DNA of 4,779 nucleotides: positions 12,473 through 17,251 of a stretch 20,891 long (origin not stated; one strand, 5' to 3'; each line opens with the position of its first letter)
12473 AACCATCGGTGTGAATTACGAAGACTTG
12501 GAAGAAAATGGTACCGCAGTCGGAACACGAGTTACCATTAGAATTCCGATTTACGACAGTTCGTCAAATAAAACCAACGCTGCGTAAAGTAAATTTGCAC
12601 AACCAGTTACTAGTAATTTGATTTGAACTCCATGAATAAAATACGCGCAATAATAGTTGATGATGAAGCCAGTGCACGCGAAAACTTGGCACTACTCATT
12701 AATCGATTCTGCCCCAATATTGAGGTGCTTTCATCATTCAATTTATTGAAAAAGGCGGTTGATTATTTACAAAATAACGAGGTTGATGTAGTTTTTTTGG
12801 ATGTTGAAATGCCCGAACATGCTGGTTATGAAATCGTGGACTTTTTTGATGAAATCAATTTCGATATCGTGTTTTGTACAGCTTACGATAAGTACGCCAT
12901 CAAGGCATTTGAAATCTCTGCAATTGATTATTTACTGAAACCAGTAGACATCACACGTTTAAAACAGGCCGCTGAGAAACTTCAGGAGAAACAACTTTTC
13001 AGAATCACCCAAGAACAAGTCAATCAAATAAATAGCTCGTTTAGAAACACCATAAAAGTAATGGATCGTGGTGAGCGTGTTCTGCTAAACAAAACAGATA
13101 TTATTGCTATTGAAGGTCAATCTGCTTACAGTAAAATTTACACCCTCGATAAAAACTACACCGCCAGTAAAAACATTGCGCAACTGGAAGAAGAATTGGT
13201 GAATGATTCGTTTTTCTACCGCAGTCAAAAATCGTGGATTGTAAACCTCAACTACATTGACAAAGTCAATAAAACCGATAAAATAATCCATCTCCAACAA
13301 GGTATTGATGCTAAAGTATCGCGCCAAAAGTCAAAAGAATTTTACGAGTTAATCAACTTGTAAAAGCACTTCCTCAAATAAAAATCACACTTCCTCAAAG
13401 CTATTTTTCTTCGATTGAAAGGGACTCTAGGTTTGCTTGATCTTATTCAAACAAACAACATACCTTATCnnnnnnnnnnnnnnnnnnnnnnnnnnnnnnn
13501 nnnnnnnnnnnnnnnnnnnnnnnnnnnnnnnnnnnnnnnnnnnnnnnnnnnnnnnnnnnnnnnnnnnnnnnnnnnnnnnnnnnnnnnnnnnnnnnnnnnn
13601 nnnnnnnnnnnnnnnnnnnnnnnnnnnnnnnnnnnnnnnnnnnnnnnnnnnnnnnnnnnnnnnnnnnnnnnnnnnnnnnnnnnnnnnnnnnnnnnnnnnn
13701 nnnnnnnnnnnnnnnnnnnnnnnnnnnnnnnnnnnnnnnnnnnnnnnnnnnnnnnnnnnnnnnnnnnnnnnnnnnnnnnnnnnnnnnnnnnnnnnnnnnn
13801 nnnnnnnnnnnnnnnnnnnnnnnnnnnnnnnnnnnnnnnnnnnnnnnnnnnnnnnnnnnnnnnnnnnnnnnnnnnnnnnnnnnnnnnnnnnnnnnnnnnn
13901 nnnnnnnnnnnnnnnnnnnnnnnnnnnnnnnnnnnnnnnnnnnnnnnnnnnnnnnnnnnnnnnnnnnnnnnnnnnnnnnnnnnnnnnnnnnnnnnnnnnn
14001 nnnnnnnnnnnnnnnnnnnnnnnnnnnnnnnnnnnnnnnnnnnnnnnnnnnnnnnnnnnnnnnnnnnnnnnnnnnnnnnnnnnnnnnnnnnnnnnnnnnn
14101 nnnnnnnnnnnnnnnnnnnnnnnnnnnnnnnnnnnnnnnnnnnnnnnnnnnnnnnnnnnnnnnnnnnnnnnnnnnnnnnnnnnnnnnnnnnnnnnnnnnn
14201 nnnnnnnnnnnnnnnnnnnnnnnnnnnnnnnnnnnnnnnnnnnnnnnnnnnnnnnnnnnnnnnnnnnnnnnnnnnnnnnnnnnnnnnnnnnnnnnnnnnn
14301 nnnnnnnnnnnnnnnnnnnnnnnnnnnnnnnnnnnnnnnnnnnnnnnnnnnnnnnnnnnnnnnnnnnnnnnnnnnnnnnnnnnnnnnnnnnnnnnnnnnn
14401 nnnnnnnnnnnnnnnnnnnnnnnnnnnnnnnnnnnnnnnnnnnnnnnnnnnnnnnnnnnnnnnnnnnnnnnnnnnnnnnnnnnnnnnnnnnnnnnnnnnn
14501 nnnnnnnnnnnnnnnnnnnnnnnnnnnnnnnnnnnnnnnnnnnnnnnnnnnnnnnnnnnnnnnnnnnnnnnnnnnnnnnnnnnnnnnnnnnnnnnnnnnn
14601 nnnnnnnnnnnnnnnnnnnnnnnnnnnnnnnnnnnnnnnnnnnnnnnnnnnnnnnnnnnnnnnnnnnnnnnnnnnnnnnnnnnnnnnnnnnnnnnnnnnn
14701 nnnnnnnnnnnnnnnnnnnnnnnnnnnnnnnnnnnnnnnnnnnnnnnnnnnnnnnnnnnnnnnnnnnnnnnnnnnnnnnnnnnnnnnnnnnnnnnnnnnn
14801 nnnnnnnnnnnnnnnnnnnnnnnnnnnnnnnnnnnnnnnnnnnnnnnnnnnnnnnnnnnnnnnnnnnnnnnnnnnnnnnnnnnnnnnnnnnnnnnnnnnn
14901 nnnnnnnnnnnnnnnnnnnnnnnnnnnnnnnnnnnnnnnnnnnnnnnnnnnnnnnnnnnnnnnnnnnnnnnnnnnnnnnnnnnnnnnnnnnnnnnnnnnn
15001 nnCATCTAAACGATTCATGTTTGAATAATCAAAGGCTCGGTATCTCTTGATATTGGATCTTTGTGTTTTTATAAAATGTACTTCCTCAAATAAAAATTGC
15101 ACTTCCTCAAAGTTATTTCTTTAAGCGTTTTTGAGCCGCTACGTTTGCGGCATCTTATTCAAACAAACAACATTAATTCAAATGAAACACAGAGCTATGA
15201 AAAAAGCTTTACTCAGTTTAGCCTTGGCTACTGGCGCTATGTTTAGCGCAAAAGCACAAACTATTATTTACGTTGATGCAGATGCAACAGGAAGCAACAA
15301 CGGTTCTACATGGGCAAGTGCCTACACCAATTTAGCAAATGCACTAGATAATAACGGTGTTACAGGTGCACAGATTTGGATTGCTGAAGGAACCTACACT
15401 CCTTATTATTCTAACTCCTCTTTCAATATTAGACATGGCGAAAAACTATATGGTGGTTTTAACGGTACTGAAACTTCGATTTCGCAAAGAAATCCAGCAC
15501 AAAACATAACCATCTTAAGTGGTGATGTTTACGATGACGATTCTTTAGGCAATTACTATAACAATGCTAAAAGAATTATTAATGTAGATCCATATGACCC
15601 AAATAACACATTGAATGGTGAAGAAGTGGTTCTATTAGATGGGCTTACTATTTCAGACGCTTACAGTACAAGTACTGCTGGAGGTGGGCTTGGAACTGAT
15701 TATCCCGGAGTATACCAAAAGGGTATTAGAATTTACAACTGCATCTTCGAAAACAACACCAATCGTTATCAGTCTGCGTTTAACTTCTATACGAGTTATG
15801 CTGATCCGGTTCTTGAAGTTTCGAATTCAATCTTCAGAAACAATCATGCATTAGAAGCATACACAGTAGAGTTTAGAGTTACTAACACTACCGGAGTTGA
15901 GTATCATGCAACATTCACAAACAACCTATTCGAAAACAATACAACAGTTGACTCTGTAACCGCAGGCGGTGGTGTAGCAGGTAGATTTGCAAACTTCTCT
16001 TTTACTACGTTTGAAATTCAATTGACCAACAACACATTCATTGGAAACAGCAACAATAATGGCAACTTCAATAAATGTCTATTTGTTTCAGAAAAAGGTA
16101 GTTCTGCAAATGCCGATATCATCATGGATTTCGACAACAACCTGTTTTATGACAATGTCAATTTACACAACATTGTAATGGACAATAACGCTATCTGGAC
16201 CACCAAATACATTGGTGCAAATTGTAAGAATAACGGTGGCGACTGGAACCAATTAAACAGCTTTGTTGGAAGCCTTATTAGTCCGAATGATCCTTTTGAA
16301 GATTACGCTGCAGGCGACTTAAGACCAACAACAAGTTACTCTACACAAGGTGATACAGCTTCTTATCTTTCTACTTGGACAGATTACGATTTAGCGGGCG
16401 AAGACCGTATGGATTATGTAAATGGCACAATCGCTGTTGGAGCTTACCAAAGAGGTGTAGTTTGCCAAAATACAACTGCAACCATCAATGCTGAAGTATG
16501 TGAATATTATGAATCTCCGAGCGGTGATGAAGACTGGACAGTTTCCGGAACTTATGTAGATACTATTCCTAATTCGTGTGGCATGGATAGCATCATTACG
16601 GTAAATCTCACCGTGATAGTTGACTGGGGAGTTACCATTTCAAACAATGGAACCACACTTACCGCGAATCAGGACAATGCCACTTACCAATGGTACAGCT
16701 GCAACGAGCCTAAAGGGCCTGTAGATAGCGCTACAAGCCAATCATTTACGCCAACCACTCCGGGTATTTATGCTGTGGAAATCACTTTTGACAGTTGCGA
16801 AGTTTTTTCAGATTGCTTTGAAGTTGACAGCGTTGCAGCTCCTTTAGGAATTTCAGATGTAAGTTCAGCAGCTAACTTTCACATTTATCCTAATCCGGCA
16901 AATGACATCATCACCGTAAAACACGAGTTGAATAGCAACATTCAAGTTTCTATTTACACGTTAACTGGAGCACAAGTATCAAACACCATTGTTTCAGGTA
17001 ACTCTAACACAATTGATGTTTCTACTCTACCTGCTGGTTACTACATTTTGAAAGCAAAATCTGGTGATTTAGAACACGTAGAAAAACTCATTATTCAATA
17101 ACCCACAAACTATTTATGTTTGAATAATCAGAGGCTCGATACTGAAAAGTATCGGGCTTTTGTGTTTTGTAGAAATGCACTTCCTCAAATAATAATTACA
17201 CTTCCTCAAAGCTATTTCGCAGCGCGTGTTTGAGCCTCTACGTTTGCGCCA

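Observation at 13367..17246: Three promoters carry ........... direct repeats at 21-bp spacing, pointing to a LytTR regulon of T9SS-secreted beta-helix paralogs encoded just downstream of the regulator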

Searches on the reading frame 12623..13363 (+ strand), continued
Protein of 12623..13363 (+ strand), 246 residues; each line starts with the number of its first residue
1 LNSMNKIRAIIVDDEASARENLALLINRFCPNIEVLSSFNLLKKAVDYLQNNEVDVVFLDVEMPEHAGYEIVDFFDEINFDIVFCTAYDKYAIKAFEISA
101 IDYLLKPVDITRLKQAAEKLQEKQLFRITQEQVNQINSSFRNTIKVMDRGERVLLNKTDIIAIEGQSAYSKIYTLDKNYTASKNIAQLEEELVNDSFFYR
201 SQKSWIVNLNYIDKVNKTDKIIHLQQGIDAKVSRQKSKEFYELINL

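Call 33: search_protein_families(library=ncbifam, proteins=[window:12632-13363:+], max_evalue=0.1)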
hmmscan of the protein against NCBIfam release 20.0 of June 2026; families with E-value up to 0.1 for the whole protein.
window:12632-13363:+ (243 aa): 71 families (the best 25 are shown)
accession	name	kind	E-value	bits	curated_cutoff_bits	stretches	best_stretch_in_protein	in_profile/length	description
NF008677.0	PRK11697.1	equivalog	6e-36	124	246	1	4-242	2-236/238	two-component system response regulator BtsR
NF010684.1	PRK14084.1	equivalog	7.4e-33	114.4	375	1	5-241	2-252/254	response regulator transcription factor LytR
NF001965.0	PRK00742.1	subfamily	3.4e-14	52.8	293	1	2-137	2-142/357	chemotaxis-specific protein-glutamate methyltransferase CheB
NF008469.0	PRK11361.1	equivalog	1.8e-10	40.1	714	1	5-135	6-137/461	acetoacetate metabolism transcriptional regulator AtoC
TIGR02875.1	spore_0_A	equivalog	1.6e-09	37.4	200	1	2-138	1-142/262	sporulation transcription factor Spo0A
NF007750.0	PRK10430.1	equivalog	4.4e-09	36.2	262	1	4-131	2-134/239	two-component system response regulator DcuR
NF045944.1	ResRegRpaBCyano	equivalog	6.8e-09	35.4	330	1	7-136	1-126/229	response regulator transcription factor RpaB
NF006900.1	PRK09390.1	equivalog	7.3e-09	35.4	255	1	6-153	7-152/203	response regulator FixJ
NF008296.0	PRK11083.1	equivalog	2.8e-08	33.5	273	1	2-109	2-109/228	two-component system response regulator CreB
NF033117.2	vanR_ACDEGLN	exception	3.4e-08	33.3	350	1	7-202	2-194/226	VanR-ABDEGLN family response regulator transcription factor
NF009206.0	PRK12555.1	subfamily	5.3e-08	32.2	342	1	5-160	2-158/340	chemotaxis-specific protein-glutamate methyltransferase CheB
NF007689.0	PRK10365.1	equivalog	6.1e-08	31.9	760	1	2-117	4-120/441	sigma-54-dependent response regulator transcription factor ZraR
NF033120.0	vanR_FM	exception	7.1e-08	32.4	460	1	1-216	1-212/231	vancomycin resistance response regulator transcription factor, VanR-F/VanR-M family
NF007135.0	PRK09581.1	equivalog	8.2e-08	31.5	474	1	7-191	6-180/457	PleD family two-component system response regulator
NF040749.1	tetrathio_RR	equivalog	1.2e-07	31.7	290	1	8-136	4-133/191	tetrathionate respiration response regulator TtrR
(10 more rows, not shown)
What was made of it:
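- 12632..13363 (+): Response regulator with a receiver domain and a LytTR DNA-binding domain. An alternative TTG start lies at 12623. It is the proposed binder of the repeats. Nearest NCBIfam models are BtsR and LytR, both below cutoff (call 33).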

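Call 40: search_solved_structures(query=window:12632-13363:+, max_evalue=0.001)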
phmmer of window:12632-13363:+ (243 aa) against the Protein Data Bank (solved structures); distinct sequences matched with E-value up to 0.001: 61 (the best 60 are shown).
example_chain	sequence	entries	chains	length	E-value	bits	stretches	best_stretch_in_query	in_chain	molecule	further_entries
6m8o_A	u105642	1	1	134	7.9e-18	68.2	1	5-118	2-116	DNA-binding response regulator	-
2qv0_A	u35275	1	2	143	7.5e-17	65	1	3-117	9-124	Protein mrkE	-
6swf_A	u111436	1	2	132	8.9e-12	48.5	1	5-120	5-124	Two-component response regulator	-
6swb_A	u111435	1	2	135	9.3e-12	48.4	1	5-120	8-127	Two-component response regulator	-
6swl_A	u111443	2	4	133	3e-11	46.7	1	5-117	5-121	Two-component response regulator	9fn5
6wsh_A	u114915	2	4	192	1.8e-07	34.4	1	5-185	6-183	Response regulator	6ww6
1yio_A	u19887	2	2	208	2e-07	34.2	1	6-154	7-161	response regulatory protein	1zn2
1kgs_A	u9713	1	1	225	2e-07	34.2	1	4-226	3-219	DNA BINDING RESPONSE REGULATOR D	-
3nnn_A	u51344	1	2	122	1.2e-06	31.7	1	4-111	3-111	DNA BINDING RESPONSE REGULATOR D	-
3cu5_A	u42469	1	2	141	1.2e-06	31.7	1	4-117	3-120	Two component transcriptional regulator, AraC family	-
1tmy_A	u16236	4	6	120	2.4e-06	30.7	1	5-117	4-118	CHEY PROTEIN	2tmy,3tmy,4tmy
4iga_A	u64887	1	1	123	2.6e-06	30.6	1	5-117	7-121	Chemotaxis protein CheY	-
3eq2_A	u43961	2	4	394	2.8e-06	30.5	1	6-129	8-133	Probable two-component response regulator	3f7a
4e7o_A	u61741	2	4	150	3.6e-06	30.1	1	4-116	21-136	Response regulator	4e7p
1u0s_Y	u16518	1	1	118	3.8e-06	30.1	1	5-117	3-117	Chemotaxis protein cheY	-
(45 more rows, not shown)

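Call 74: find_encoding_contigs(protein=P0005, flank=5000, max_places=1)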
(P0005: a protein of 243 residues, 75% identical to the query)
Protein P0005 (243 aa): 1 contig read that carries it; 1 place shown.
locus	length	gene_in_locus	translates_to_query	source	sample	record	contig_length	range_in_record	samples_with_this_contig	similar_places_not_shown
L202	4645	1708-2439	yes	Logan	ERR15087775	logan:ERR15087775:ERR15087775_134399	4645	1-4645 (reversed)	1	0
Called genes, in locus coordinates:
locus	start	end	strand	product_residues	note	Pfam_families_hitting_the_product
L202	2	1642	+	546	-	?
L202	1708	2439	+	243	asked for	PF00072:Response_reg, PF04397:LytTR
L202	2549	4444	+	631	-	PF18962:Por_Secre_tail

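Call 75: find_encoding_contigs(protein=P0009, flank=5000, max_places=1)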
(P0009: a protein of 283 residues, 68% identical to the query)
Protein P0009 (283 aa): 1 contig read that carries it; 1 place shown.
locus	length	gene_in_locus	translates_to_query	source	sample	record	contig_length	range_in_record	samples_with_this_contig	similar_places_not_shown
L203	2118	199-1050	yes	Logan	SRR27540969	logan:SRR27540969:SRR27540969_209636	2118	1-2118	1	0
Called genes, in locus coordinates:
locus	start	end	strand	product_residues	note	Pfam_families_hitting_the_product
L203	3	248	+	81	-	?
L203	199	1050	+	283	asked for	PF00072:Response_reg, PF04397:LytTR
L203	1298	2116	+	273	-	?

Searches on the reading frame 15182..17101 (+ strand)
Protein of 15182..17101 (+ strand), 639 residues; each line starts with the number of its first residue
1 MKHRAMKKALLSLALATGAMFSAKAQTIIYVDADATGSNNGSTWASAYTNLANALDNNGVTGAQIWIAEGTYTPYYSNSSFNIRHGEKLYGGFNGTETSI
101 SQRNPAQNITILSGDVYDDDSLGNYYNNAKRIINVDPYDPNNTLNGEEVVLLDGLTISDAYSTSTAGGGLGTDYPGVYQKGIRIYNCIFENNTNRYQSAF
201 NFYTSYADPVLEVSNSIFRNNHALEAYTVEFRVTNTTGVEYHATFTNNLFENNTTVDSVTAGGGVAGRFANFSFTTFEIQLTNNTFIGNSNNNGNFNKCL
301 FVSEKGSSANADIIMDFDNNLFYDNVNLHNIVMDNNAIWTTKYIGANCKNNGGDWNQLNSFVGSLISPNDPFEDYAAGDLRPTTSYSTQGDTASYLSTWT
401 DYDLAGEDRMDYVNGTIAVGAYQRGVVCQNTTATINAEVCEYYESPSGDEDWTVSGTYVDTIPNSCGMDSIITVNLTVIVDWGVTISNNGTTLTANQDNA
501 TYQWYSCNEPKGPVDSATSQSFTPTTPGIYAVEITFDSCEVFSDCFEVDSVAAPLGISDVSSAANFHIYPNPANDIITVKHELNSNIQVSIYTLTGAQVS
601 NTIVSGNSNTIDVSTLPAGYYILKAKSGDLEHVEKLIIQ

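Call 8: search_protein_families(library=pfam, proteins=[window:15182-17101:+], max_evalue=0.01)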
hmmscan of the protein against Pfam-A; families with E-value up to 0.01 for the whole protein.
window:15182-17101:+ (639 aa): 1 family
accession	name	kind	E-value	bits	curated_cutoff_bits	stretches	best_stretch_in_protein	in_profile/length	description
PF18962.6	Por_Secre_tail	-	1.3e-15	57.9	27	1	568-638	1-75/75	Secretion system C-terminal sorting domain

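Call 33: search_protein_families(library=ncbifam, proteins=[window:15182-17101:+], max_evalue=0.1)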
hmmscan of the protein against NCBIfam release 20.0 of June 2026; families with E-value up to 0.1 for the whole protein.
window:15182-17101:+ (639 aa): 2 families
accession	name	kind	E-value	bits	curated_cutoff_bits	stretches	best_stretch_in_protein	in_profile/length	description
TIGR04183.1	Por_Secre_tail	domain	6.5e-15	54.9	23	1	568-639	1-72/72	T9SS type A sorting domain-containing protein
NF050177.1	TapA_OM_Porphy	equivalog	5e-11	42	500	1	562-638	467-543/544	TapA/TapC family T9SS-dependent outer membrane protein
